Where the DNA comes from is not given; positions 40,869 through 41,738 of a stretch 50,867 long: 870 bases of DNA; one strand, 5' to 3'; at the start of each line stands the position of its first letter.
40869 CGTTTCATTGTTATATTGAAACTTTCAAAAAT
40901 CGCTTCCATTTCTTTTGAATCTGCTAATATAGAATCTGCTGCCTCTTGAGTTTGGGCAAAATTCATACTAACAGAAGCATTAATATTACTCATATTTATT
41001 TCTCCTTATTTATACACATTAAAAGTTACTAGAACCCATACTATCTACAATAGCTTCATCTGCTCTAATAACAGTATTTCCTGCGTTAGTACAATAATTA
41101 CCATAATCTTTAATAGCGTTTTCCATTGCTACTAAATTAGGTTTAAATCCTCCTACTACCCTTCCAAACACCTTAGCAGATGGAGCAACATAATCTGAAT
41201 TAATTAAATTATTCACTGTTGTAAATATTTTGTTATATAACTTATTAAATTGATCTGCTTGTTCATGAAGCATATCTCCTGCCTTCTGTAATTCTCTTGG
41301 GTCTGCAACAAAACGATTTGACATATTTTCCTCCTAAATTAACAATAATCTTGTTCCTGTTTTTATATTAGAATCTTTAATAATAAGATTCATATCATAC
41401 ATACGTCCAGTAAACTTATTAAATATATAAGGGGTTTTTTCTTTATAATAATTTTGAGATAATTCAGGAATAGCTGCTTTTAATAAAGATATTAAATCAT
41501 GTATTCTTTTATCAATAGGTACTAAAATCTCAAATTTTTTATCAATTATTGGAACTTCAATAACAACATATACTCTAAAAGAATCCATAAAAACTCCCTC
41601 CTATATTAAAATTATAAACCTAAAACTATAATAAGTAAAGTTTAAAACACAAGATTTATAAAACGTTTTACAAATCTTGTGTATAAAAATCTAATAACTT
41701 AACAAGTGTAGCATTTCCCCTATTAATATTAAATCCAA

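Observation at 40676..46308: Stripped-down type VII secretion locus: EssC + EsaB + two Esx-like proteins, with no EssA/EssB/EsaA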

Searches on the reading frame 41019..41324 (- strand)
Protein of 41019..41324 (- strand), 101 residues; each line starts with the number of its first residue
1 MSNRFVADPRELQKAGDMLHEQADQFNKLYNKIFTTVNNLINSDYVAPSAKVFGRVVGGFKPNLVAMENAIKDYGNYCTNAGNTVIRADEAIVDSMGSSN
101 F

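Call 6: search_protein_families(library=pfam, proteins=[window:41019-41324:-], max_evalue=1)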
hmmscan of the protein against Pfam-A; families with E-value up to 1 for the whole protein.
window:41019-41324:- (101 aa): 2 families
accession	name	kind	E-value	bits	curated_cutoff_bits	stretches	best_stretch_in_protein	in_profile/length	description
PF25547.1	WXG100_2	-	0.0065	16.9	27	1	8-93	27-113/150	WXG100 like domain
PF06013.18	WXG100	-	0.017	15.8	27.3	1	7-90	4-86/86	Proteins of 100 residues with WXG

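Call 7: search_protein_families(library=ncbifam, proteins=[window:41019-41324:-], max_evalue=1)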
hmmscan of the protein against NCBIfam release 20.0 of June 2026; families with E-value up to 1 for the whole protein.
window:41019-41324:- (101 aa): 1 family
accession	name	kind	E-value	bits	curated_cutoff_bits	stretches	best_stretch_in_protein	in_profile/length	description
TIGR03930.1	WXG100_ESAT6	subfamily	0.024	14.8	44.85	1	6-92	3-88/90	WXG100 family type VII secretion target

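Call 49: search_solved_structures(query=A2, max_evalue=10)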
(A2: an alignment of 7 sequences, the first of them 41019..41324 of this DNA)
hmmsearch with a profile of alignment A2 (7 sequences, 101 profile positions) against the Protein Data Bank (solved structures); distinct sequences matched with E-value up to 10: 12.
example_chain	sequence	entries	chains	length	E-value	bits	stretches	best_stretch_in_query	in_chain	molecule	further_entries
3zbh_A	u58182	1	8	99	0.018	18.5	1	17-96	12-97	ESXA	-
9dgp_A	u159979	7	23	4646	0.25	14.8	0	30-77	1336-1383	Cytoplasmic dynein 1 heavy chain 1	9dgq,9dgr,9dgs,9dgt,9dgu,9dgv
5yl9_A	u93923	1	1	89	0.28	14.7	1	10-43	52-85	Spike glycoprotein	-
6f38_e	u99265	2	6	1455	0.3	14.5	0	10-76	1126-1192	Cytoplasmic dynein 1 heavy chain 1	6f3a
5zuv_A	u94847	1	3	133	0.34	14.4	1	10-43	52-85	Spike glycoprotein,Spike glycoprotein,inhibitor EK1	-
2c9k_A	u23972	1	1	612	0.56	13.7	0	26-68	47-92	PESTICIDAL CRYSTAL PROTEIN CRY4AA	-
9ftd_A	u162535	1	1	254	0.59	13.6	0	41-70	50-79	BmGPI12, BMN1 family, BMN1-9, BmSA1 orthologue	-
30dr_e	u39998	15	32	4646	1.8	12.1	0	10-76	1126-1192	Cytoplasmic dynein 1 heavy chain 1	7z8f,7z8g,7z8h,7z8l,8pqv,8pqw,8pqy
5nug_A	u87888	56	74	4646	1.8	12.1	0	10-76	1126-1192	Cytoplasmic dynein 1 heavy chain 1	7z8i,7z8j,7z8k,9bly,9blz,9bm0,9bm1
9bn3_A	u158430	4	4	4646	1.8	12.1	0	10-76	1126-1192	Cytoplasmic dynein 1 heavy chain 1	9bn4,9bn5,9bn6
9dzy_B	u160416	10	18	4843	2.1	11.8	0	10-76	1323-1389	Cytoplasmic dynein 1 heavy chain 1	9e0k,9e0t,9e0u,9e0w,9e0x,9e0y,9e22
7kl9_E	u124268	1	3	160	4.7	10.7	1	15-70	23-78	CTC-445.2 inhibitor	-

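Call 76: search_protein_representatives(protein=window:41019-41324:-)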
Query: 101 residues. Proteins with E-value up to 0.001 (for the whole library): 62; up to 1e-10: 17; up to 1e-30: 1. The best 62 are listed.
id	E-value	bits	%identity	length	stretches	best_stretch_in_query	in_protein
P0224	2.1e-59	213.7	97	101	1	1-101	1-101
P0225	4.0e-17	78.4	43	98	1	1-95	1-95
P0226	1.5e-13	66.9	32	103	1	1-97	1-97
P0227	2.8e-13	66.0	35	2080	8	21-69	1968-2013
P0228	2.9e-13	66.0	38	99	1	4-96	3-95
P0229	3.4e-13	65.8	38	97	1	3-96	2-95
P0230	3.5e-13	65.7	36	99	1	3-97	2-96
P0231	4.4e-13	65.4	38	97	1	5-95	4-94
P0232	2.7e-12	62.9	31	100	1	1-97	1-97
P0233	6.7e-12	61.6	36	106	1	1-98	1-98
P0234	8.8e-12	61.2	37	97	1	1-95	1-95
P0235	1.3e-11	60.7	36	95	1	4-95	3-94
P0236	1.4e-11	60.6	36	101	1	1-95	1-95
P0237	3.8e-11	59.2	34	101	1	3-95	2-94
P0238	5.8e-11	58.6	32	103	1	3-100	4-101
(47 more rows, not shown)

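Call 78: search_protein_families(library=pfam, alignment_id=A5, max_evalue=0.01)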
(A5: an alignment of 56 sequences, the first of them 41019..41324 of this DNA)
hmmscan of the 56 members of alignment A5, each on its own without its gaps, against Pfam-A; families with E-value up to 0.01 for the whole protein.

A. member 1, window:41019-41324:- (101 aa): 1 family
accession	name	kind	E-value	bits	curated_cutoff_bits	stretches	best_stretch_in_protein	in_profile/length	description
PF25547.1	WXG100_2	-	0.0065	16.9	27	1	8-93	27-113/150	WXG100 like domain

B. families by the number of members that match (of 56 scanned): 19 families
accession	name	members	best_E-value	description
PF06013.18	WXG100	17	5.7e-16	Proteins of 100 residues with WXG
PF25547.1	WXG100_2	5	0.00022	WXG100 like domain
PF10824.14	T7SS_ESX_EspC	3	0.00019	Excreted virulence factor EspC, type VII ESX diderm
PF00823.25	PPE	3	0.0044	PPE family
PF14931.11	IFT20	2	0.0028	Intraflagellar transport complex B, subunit 20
PF06304.16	DUF1048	1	0.00032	Protein of unknown function (DUF1048)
PF19840.4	DUF6317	1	0.00053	Family of unknown function (DUF6317)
PF13094.11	CENP-Q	1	0.0014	CENP-Q, a CENPA-CAD centromere complex subunit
PF10303.14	DUF2408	1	0.0015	Protein of unknown function (DUF2408)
PF03938.19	OmpH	1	0.0017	Outer membrane protein (OmpH-like)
PF05149.17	Flagellar_rod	1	0.0023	Paraflagellar rod protein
PF08855.15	DUF1825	1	0.0027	Domain of unknown function (DUF1825)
PF00669.25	Flagellin_N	1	0.0031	Bacterial flagellin N-terminal helical region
PF08385.17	DHC_N1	1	0.0035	Dynein heavy chain, N-terminal region 1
PF25792.1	BREX_BrxC_helical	1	0.0058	BREX ATP-binding protein BrxC alpha helical domain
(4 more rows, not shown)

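Call 79: search_solved_structures(query=A5, max_evalue=1)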
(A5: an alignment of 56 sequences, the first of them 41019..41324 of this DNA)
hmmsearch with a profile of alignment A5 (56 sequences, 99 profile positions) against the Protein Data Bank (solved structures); distinct sequences matched with E-value up to 1: 61 (the best 60 are shown).
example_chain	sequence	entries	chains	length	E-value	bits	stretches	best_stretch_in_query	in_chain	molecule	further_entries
3zbh_A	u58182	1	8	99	3.4e-06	30.1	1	3-96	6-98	ESXA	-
2vs0_A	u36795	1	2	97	0.00025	24.1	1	1-95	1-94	VIRULENCE FACTOR ESXA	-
2vrz_A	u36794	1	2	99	0.00027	24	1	1-95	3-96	VIRULENCE FACTOR ESXA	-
9cfs_A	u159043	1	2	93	0.0003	23.9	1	13-81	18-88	Long regulatory protein rop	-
3gvm_A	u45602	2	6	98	0.0011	22.1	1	1-96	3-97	Putative uncharacterized protein SAG1039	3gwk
3o9o_A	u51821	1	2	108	0.0022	21.1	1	1-96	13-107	Uncharacterized protein gbs1074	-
4j7j_A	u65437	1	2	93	0.0027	20.8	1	1-88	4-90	secreted protein EsxB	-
4j41_A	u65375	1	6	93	0.003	20.7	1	1-89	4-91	secreted protein EsxB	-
4iyh_A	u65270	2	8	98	0.0044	20.1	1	1-90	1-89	Secreted protein EsxB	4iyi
4j7k_A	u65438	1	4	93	0.0046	20.1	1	1-88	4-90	secreted protein EsxB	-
4j42_A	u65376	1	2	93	0.0057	19.8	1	1-88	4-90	secreted protein EsxB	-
9i38_A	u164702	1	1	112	0.0061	19.7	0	21-53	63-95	m4D2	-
4j10_A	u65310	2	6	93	0.0061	19.7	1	1-88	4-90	SECRETED PROTEIN ESXB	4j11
6f38_e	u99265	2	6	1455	0.016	18.4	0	28-76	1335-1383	Cytoplasmic dynein 1 heavy chain 1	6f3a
9cuy_c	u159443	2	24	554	0.055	16.6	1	12-68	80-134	Short tail fiber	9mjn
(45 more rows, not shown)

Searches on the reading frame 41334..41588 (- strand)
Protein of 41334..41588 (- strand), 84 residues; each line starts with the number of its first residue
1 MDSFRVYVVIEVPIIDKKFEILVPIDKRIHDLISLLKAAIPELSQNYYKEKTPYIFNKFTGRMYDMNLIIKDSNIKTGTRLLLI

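Call 6: search_protein_families(library=pfam, proteins=[window:41334-41588:-], max_evalue=1)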
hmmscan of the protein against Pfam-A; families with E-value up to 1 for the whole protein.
window:41334-41588:- (84 aa): 1 family
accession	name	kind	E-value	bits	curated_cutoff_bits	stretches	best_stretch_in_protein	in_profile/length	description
PF24591.1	Phage_YunG-like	-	0.084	13.2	27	1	32-67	27-61/99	Phage YunG-like protein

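Call 7: search_protein_families(library=ncbifam, proteins=[window:41334-41588:-], max_evalue=1)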
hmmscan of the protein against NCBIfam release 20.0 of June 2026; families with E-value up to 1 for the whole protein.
window:41334-41588:- (84 aa): 0 families

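Call 47: search_solved_structures(query=A1, max_evalue=10)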
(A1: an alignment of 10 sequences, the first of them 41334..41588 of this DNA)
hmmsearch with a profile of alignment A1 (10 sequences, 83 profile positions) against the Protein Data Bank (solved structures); distinct sequences matched with E-value up to 10: 5.
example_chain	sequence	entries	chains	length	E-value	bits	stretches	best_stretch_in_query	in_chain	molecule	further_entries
5toh_A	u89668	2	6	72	0.17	15.2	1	19-37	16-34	Polymerase cofactor VP35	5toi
5k34_A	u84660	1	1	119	0.56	13.6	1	26-65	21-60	Ankyrin-repeat protein B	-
5k35_A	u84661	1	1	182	1.2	12.5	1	26-65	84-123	Ankyrin-repeat protein B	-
8cdu_C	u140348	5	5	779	2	11.8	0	14-65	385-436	Ribonuclease R | RNase R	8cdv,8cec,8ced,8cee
8gaa_A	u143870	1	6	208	3.3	11.1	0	32-66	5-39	C6HR1_4r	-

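Call 50: find_homologous_proteins(query=window:41334-41588:-, max_evalue=0.001)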
Query window:41334-41588:- (84 aa): 66 proteins with E <= 0.001 among 66 candidates.
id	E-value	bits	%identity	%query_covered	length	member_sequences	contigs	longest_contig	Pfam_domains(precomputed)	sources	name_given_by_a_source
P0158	1.0e-46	174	99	100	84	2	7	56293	-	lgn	-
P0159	1.3e-43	164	94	100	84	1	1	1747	-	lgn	-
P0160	5.8e-34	133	78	96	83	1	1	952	-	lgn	-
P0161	7.1e-34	133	76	98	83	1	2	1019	-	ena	-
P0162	1.1e-33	132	75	96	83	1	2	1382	-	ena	-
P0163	1.7e-33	132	74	98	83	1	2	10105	-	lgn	-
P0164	2.2e-33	131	74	98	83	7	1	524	-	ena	-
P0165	5.7e-33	130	70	100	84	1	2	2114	-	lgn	-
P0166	5.8e-33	130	73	98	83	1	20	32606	-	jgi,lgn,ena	-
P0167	6.1e-33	130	74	96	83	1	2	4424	-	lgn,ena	-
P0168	6.2e-33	130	73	98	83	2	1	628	-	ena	-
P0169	7.3e-33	130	73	98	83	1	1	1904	-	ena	-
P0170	9.8e-33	129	72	98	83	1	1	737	-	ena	-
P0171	1.3e-32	129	72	98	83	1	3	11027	-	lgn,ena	-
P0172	1.4e-32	129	72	98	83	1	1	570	-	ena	-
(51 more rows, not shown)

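Call 57: predict_structure(alignment_id=A4)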
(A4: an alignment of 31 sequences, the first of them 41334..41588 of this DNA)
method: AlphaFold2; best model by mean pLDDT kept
length: 84 residues; sequences in the alignment: 31
mean_pLDDT: 90.0   pTM: 0.75
mean pLDDT of the five models: 90.0, 87.4, 66.6, 63.8, 62.7
residues with pLDDT >= 90: 55; 70-90: 27; 50-70: 1; < 50: 1
segments of 3 or more residues with pLDDT < 50: none
pLDDT, mean of each block of 10 residues (from residue 1): 83 91 93 90 87 91 93 91 93
secondary structure, 60 per line:
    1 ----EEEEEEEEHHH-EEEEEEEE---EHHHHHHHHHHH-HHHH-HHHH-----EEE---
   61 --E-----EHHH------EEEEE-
elements in order: E5-12 E17-24 H29-39 H41-44 H46-49 E55-57 E79-83

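Call 60: fold_search(model_id=the predicted structure, library=pdb)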
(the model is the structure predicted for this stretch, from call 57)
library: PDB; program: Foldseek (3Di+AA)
matches with E <= 10: 1529; with E <= 0.001: 117
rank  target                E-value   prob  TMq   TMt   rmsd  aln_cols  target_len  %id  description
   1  4pyu_B                4.0e-05  1.00  0.74  0.82   2.7        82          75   20  The conserved ubiquitin-like protein hub1 plays a critical role in splicing in human cells (released 2014-07-16)
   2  8tyx_A                6.3e-05  1.00  0.74  0.76   2.4        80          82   11  Structure of a bacterial Ubl-deubiquitinase complex (form 1) (released 2024-06-12)
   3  4pyu_A                8.8e-05  1.00  0.74  0.81   2.7        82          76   20  The conserved ubiquitin-like protein hub1 plays a critical role in splicing in human cells (released 2014-07-16)
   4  8j0a_A                1.1e-04  1.00  0.72  0.76   2.6        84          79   17  Robust design of effective allosteric activator UbV R4 for Rsp5 E3 ligase using the machine-learning tool ProteinMPNN (released 2023-08-09)
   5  8vk8_B                1.1e-04  1.00  0.69  0.74   2.8        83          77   14  Structure of UbV.d2.1 in complex with Ube2d2 (released 2024-09-25)
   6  1wgh_MODEL_1_A        1.2e-04  1.00  0.73  0.55   2.8        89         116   13  Solution Structure of Mouse Ubiquitin-like 3 Protein (released 2004-11-28)
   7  3rcz_A                1.3e-04  1.00  0.74  0.83   2.6        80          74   12  Rad60 SLD2 Ubc9 Complex (released 2011-04-27)
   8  5hpl_C                1.3e-04  1.00  0.73  0.76   2.5        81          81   12  System-wide modulation of HECT E3 ligases with selective ubiquitin variant probes: Rsp5 and UbV R5.4 (released 2016-03-16)
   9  9lqm_B                1.3e-04  1.00  0.72  0.75   2.9        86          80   16  Crystal structure of synthetic ubiquitin variant R4 designed by ProteinMPNN (released 2025-02-12)
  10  4pyu_G                1.4e-04  1.00  0.74  0.83   2.6        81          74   18  The conserved ubiquitin-like protein hub1 plays a critical role in splicing in human cells (released 2014-07-16)
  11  8vk8_H                1.4e-04  1.00  0.68  0.76   2.8        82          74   15  Structure of UbV.d2.1 in complex with Ube2d2 (released 2024-09-25)
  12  5yt6_A                1.5e-04  1.00  0.72  0.80   2.6        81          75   12  Crystal structure of TAX1BP1 UBZ2 in complex with mono-ubiquitin (released 2018-07-11)
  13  6jky_C                1.5e-04  1.00  0.69  0.76   2.8        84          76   12  Crystal structure of MvcA-UBE2N-Ub complex from Legionella pneumophila (released 2019-12-18)
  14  5x3p_C                1.5e-04  1.00  0.70  0.75   2.5        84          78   12  Crystal structure of the UBX domain of human UBXD7 (released 2017-03-22)
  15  2bps_A                1.9e-04  1.00  0.79  0.81   2.3        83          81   13  Ubiquitin-like protein YukD of Bacillus subtilis (released 2005-07-04)
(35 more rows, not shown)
